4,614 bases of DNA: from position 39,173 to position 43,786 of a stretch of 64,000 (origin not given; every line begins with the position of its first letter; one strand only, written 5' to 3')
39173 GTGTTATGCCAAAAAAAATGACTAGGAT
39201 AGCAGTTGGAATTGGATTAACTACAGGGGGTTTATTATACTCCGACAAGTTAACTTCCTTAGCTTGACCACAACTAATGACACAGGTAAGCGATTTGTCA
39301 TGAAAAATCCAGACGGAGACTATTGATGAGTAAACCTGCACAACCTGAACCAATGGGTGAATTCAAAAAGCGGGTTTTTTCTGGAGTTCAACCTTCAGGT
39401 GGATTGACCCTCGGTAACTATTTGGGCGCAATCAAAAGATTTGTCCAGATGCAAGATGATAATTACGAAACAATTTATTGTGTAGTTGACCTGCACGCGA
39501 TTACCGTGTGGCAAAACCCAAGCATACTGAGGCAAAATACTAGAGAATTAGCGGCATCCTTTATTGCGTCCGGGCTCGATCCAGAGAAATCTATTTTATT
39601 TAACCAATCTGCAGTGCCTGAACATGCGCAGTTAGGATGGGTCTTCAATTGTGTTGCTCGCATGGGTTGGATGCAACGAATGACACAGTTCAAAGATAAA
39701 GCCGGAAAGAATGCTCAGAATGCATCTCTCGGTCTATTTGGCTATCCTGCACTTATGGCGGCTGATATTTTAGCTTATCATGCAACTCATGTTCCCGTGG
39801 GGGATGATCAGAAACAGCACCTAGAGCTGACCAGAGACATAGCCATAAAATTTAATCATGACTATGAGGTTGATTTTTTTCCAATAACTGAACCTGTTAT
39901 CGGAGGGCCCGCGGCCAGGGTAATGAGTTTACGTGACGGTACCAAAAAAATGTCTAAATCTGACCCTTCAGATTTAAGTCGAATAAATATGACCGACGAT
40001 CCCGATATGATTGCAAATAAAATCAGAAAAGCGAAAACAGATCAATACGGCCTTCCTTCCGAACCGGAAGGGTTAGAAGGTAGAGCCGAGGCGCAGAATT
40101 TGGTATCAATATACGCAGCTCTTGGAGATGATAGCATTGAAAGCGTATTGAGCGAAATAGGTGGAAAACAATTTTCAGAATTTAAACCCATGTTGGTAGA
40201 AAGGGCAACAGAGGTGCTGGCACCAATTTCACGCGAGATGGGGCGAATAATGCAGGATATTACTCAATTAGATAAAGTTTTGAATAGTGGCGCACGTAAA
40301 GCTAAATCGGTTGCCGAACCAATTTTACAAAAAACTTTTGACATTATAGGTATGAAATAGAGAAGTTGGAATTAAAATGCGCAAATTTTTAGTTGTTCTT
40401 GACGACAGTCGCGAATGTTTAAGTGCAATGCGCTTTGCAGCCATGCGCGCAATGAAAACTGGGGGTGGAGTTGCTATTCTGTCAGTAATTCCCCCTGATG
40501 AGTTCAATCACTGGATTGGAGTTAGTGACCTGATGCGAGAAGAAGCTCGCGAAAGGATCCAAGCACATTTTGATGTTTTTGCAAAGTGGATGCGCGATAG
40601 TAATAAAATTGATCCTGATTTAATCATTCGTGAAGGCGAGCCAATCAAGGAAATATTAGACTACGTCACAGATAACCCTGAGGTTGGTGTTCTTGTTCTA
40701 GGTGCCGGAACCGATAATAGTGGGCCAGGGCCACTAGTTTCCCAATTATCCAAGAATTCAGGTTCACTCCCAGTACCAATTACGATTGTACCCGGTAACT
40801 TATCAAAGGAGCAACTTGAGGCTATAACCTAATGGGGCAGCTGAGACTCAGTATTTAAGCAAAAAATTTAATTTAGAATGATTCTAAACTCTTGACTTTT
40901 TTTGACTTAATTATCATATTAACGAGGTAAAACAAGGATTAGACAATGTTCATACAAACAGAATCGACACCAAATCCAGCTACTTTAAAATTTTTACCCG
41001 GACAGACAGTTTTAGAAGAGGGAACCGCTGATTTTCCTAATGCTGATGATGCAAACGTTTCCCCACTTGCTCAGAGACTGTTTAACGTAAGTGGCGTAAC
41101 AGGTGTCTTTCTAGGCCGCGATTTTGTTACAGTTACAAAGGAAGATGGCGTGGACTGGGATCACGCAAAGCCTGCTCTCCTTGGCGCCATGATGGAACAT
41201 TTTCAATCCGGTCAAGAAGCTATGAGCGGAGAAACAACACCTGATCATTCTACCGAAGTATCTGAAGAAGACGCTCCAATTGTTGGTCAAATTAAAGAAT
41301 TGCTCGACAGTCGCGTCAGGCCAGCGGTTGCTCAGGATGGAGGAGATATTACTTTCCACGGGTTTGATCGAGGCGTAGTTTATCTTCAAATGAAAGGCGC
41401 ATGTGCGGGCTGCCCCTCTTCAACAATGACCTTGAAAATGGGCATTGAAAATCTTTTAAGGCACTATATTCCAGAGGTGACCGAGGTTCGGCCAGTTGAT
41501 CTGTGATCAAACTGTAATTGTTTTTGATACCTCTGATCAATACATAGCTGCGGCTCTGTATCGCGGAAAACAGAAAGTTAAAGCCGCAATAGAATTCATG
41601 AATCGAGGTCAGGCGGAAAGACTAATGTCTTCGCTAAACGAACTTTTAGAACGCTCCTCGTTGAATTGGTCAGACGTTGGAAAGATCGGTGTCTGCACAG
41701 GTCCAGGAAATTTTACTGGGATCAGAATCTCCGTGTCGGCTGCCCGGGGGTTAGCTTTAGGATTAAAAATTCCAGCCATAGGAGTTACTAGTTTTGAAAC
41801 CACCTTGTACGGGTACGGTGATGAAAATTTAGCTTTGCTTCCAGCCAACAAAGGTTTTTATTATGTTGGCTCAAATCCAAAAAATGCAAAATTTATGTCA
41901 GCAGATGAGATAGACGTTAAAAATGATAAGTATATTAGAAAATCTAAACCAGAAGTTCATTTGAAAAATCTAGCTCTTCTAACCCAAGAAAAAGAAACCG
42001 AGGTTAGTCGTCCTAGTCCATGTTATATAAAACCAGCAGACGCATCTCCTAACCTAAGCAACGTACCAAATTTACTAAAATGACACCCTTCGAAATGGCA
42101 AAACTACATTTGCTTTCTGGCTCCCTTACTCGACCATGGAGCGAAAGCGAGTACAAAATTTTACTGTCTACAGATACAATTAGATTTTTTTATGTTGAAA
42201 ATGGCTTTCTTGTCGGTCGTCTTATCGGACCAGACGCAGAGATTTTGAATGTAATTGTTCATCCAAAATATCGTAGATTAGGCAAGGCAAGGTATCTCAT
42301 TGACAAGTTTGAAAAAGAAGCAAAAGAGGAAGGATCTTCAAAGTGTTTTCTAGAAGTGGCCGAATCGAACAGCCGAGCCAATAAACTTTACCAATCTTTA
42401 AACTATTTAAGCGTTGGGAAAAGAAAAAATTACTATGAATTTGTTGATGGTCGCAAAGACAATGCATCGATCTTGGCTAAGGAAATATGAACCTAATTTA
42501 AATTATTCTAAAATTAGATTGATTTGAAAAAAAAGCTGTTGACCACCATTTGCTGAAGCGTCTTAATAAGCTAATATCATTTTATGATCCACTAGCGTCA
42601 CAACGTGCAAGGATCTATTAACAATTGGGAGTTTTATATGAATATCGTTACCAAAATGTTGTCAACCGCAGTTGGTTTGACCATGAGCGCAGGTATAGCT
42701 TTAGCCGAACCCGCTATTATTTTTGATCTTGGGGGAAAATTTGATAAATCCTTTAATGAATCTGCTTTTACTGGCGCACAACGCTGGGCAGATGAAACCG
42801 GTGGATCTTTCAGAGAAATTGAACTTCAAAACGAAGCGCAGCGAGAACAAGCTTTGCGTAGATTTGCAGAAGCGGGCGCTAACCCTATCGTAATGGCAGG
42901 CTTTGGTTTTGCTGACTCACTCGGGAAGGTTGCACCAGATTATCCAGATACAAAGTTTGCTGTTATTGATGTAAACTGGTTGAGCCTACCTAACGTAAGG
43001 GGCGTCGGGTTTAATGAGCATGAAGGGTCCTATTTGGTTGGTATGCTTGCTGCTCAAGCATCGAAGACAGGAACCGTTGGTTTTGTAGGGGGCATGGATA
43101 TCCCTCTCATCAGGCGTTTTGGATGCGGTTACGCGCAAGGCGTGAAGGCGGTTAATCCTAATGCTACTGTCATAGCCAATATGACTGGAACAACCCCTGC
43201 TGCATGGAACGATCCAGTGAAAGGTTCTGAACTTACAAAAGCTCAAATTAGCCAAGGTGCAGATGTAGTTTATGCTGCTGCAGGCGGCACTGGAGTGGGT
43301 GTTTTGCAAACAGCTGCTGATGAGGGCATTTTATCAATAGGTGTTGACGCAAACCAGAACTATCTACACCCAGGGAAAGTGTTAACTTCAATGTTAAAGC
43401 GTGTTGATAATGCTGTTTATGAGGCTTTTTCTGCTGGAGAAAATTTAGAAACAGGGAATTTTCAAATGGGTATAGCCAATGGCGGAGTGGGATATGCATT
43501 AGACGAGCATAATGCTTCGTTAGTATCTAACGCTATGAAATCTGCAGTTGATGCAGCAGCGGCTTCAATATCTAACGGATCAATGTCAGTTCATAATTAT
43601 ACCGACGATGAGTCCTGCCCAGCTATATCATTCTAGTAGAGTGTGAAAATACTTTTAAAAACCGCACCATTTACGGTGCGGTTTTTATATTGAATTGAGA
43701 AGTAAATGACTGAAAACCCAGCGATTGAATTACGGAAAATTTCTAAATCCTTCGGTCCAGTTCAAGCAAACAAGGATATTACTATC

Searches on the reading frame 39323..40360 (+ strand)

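Call 44: search_protein_families(library=pfam, max_evalue=0.00001, proteins=[window:39323-40360:+])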
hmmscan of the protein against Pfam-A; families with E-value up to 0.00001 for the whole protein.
window:39323-40360:+ (345 aa): 1 family
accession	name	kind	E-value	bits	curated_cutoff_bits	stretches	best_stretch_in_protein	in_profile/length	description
PF00579.31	tRNA-synt_1b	-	1.4e-71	241.7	21.1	1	17-282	7-272/292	tRNA synthetases class I (W and Y)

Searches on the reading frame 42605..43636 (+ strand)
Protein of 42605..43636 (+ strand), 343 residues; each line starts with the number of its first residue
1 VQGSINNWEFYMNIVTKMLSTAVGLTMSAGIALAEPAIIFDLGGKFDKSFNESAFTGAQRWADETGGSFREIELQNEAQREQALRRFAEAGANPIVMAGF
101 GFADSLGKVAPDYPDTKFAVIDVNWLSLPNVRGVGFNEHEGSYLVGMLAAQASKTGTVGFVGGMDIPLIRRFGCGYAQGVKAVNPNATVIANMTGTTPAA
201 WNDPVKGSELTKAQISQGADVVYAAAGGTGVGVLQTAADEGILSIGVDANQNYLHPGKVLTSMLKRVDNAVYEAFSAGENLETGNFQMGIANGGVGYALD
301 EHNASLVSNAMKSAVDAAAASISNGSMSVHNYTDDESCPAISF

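Call 44: search_protein_families(library=pfam, max_evalue=0.00001, proteins=[window:42605-43636:+])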
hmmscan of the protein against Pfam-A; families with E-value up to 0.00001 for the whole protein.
window:42605-43636:+ (343 aa): 1 family
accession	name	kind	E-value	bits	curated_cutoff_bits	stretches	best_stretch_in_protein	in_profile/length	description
PF02608.20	Bmp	-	2.4e-56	191.4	24.1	1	40-319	7-288/301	ABC transporter substrate-binding protein PnrA-like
